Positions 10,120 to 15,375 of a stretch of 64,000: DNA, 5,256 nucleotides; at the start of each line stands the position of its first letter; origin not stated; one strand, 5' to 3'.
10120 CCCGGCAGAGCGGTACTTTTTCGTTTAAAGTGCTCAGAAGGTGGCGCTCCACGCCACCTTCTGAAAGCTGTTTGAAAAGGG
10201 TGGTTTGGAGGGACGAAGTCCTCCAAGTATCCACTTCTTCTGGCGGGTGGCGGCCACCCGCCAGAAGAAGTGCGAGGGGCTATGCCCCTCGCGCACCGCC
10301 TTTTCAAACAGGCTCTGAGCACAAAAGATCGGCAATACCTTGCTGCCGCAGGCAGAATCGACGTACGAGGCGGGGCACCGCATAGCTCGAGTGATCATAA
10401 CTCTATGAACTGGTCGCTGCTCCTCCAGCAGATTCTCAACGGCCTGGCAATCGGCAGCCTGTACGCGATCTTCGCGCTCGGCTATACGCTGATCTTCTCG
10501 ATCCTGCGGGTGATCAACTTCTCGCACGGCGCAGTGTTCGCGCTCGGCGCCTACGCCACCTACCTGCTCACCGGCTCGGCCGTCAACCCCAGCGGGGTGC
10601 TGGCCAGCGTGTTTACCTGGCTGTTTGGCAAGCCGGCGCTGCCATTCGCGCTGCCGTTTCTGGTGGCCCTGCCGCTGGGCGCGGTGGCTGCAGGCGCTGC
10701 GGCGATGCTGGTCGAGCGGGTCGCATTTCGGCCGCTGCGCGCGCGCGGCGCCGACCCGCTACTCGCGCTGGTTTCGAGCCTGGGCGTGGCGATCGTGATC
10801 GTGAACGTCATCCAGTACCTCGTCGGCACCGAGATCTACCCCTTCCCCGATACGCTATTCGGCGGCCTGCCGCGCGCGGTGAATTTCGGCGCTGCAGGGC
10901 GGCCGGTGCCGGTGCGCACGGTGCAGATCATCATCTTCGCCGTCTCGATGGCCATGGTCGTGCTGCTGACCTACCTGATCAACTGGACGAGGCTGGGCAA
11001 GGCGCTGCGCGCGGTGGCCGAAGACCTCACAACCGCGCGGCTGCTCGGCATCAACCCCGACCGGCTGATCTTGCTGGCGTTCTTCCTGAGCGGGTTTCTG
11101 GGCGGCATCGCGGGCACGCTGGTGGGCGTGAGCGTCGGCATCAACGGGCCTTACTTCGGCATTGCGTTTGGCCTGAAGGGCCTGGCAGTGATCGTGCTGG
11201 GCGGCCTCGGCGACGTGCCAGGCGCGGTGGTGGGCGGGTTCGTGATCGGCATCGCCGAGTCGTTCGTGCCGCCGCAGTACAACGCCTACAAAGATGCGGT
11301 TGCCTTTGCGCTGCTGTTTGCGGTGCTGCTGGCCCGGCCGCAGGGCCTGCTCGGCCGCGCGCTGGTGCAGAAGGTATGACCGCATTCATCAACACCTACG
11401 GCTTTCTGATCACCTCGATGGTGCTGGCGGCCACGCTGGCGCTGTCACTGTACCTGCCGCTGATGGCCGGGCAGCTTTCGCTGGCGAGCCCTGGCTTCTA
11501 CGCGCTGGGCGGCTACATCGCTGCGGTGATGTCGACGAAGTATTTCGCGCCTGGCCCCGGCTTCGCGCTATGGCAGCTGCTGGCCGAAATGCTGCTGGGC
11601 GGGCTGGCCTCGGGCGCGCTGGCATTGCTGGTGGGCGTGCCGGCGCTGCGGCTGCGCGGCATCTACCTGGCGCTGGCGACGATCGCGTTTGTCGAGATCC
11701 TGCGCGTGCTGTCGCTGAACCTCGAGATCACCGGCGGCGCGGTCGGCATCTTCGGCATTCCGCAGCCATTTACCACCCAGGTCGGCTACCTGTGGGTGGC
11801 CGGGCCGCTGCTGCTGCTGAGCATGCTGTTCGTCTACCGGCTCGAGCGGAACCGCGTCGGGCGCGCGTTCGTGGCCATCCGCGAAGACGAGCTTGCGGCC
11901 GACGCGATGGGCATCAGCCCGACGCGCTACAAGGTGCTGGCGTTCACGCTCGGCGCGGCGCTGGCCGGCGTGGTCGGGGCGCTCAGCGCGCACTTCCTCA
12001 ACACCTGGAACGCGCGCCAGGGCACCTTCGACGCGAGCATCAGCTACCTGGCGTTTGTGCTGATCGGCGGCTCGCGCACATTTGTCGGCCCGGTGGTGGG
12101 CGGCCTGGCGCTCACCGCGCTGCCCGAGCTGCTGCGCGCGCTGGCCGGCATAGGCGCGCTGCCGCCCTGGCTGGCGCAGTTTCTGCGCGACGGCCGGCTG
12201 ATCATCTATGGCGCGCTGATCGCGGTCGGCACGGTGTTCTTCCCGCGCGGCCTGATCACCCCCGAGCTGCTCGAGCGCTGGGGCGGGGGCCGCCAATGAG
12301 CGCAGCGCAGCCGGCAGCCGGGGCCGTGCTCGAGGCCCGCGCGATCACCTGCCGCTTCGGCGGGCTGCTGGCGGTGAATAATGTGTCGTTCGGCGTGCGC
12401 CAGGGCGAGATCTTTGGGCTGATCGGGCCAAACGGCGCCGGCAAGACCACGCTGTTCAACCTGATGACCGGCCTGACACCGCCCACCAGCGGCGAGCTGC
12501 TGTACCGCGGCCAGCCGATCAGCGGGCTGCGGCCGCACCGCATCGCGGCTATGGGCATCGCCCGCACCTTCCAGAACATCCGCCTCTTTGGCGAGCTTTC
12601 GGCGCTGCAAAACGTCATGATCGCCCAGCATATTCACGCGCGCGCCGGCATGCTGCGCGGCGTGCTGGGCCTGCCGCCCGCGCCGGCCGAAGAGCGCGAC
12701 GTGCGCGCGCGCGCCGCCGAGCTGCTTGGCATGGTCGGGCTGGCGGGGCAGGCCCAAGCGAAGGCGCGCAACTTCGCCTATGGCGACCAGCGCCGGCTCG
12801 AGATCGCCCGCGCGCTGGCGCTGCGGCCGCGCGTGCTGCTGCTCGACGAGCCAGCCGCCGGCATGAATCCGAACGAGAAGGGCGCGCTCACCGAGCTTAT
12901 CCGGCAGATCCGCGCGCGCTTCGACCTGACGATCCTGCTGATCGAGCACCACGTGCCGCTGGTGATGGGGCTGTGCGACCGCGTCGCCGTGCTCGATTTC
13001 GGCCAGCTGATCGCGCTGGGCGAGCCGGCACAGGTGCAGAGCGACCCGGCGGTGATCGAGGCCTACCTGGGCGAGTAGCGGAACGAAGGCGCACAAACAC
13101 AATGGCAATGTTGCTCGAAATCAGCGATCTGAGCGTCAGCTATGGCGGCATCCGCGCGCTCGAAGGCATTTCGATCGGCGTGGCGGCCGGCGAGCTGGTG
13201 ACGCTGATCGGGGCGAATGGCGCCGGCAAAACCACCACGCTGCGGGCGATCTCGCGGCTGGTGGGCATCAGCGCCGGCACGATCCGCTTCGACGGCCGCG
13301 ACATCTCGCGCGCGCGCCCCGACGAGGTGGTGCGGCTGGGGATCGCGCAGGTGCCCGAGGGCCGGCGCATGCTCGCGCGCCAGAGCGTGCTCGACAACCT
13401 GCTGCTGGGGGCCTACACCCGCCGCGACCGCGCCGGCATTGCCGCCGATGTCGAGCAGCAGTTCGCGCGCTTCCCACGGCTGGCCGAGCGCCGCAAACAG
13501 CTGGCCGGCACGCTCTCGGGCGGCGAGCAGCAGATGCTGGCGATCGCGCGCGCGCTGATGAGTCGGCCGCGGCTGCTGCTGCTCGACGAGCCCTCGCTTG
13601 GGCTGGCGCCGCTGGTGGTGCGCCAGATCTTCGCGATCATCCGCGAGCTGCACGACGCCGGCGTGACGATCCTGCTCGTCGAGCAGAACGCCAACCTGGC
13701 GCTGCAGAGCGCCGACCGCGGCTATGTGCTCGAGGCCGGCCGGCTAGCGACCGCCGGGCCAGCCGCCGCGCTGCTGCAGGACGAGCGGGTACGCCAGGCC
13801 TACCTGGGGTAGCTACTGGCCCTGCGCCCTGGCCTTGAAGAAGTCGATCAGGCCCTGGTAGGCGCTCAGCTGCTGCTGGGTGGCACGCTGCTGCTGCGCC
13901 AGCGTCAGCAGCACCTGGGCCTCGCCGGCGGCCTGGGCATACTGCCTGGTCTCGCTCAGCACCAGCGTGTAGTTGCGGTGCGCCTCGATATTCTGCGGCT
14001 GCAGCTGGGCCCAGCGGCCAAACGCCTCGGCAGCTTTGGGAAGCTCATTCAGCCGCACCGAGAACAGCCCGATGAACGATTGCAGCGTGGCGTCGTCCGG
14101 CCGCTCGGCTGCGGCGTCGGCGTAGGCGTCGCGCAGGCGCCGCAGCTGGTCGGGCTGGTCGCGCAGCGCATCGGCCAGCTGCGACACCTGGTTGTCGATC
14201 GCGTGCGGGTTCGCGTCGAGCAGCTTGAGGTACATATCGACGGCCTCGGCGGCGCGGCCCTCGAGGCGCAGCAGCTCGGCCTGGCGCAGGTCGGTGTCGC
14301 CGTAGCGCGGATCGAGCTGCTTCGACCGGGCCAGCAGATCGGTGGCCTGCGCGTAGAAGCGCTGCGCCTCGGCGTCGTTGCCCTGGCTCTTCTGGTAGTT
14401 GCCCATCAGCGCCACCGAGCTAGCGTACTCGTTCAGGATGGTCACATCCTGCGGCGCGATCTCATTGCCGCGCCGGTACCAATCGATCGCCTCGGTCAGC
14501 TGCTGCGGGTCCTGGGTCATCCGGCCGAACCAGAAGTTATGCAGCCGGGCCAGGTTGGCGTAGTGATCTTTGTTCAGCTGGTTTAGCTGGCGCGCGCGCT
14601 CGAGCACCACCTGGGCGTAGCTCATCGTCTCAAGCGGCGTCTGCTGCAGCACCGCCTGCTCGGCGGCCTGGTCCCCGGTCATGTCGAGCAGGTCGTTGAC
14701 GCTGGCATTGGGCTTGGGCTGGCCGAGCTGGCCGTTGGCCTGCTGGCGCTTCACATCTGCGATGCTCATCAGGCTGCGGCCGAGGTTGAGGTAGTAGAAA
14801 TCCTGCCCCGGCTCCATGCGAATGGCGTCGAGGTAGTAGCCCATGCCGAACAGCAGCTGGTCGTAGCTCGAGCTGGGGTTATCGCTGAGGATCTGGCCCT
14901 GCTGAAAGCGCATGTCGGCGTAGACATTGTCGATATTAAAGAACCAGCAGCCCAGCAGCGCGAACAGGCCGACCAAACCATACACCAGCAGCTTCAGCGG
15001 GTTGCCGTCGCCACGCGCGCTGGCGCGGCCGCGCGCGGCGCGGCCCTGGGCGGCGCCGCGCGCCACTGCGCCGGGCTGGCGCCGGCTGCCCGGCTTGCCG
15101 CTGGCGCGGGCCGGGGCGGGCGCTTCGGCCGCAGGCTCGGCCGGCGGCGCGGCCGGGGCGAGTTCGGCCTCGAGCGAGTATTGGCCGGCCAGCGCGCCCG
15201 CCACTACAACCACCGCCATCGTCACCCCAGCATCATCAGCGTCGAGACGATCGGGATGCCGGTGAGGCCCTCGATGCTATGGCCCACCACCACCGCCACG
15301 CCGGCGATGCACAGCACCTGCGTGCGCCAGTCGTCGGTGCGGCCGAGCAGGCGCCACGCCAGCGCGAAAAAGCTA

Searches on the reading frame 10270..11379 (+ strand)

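Call 10: search_protein_families(library=pfam, proteins=[window:10270-11379:+])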
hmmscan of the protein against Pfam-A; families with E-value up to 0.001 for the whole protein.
window:10270-11379:+ (369 aa): 1 family
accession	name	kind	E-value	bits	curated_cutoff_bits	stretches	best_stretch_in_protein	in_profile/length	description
PF02653.21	BPD_transp_2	-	7.4e-45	153.6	26.8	1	55-353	2-269/269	Branched-chain amino acid transport system / permease component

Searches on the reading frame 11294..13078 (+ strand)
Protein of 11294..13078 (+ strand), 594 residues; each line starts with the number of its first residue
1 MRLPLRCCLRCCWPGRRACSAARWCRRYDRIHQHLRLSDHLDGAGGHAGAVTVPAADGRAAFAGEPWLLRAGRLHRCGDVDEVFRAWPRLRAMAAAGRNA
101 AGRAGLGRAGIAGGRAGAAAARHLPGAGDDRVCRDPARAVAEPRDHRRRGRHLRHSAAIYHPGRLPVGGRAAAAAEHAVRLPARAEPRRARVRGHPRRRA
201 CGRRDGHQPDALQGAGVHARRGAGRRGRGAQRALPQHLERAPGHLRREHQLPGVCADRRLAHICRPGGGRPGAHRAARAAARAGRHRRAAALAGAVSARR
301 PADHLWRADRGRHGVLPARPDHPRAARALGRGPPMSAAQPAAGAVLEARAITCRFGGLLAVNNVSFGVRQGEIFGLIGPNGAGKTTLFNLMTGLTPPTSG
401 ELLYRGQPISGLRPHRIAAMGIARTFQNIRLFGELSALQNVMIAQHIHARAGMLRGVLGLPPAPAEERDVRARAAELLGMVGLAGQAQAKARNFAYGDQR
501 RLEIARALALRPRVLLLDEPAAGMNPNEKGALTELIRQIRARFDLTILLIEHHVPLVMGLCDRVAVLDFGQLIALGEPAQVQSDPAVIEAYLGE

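Call 51: search_protein_families(library=pfam, proteins=[window:11294-13078:+])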
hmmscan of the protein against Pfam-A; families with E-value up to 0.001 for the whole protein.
window:11294-13078:+ (594 aa): 3 families
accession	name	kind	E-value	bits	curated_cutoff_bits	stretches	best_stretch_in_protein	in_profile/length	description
PF00005.33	ABC_tran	-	3.2e-31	109.2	25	1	361-521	1-136/137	ABC transporter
PF12399.14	BCA_ABC_TP_C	-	3.1e-10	39.9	25.5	1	571-594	1-24/27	Branched-chain amino acid ATP-binding cassette transporter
PF13304.12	AAA_21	-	3.1e-06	27.9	27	0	373-390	1-18/304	AAA domain, putative AbiEii toxin, Type IV TA system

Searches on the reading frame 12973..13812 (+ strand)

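Call 51: search_protein_families(library=pfam, proteins=[window:12973-13812:+])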
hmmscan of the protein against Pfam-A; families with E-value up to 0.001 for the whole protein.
window:12973-13812:+ (279 aa): 4 families
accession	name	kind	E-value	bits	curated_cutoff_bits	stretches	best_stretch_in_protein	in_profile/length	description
PF00005.33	ABC_tran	-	3.3e-29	102.7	25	1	63-208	1-136/137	ABC transporter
PF13304.12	AAA_21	-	9e-12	46.1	27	2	174-235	231-295/304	AAA domain, putative AbiEii toxin, Type IV TA system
PF02463.25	SMC_N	-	0.00057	19.8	40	0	74-192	25-148/220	RecF/RecN/SMC N terminal domain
PF13401.12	AAA_22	-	0.00095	19.9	27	0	75-236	7-121/130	AAA domain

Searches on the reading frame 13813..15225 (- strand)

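Call 51: search_protein_families(library=pfam, proteins=[window:13813-15225:-])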
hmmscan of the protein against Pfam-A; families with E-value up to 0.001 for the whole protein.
window:13813-15225:- (470 aa): 5 families
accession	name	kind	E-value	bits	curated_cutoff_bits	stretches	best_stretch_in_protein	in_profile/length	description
PF23914.1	TPR_CcmH_CycH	-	3.4e-06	27.4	42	0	372-454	43-125/158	Cytochrome c-type biogenesis protein H TPR domain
PF13414.12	TPR_11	-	0.0002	21.4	26.8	0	241-266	8-33/42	TPR repeat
PF13181.12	TPR_8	-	0.00048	20.5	25.7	0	272-297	5-30/34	Tetratricopeptide repeat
PF13431.12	TPR_17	-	0.00064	20.2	24.4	0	130-163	1-25/34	Tetratricopeptide repeat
PF13428.12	TPR_14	-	0.00081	20.3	23.5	0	314-342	6-34/44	Tetratricopeptide repeat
